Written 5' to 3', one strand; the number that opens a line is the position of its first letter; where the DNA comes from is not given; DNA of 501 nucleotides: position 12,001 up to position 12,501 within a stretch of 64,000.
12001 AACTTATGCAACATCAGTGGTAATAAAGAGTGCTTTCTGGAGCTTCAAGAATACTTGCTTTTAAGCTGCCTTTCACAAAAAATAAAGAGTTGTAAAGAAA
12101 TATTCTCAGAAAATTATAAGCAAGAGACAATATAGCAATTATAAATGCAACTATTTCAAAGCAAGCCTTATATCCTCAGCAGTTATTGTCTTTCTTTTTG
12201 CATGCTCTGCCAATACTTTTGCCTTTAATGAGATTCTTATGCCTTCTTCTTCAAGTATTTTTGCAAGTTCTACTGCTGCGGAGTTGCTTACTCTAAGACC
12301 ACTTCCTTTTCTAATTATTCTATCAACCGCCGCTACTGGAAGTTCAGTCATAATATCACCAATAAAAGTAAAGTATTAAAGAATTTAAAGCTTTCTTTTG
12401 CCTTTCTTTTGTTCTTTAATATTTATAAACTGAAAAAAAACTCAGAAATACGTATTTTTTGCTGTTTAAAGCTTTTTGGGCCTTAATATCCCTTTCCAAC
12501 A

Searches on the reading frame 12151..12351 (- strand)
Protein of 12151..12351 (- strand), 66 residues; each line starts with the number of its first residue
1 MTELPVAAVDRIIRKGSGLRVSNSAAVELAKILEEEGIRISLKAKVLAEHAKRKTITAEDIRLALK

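Call 91: search_protein_families(library=pfam, proteins=[window:12151-12351:-])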
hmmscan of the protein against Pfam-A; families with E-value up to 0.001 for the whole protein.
window:12151-12351:- (66 aa): 4 families
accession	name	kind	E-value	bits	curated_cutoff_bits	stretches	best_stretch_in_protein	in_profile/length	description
PF00808.29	CBFD_NFYB_HMF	-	1.2e-15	58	21.4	1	2-65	1-65/65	Histone-like transcription factor (CBF/NF-Y) and archaeal histone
PF00125.30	Histone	-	3.3e-10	40.7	26.4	1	4-66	56-120/122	Core histone H2A/H2B/H3/H4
PF15630.12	CENP-S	-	0.00027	21.7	28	1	18-65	23-70/76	CENP-S protein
PF15511.12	CENP-T_C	-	0.00041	20.8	28.1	1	4-66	8-75/108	Centromere kinetochore component CENP-T histone fold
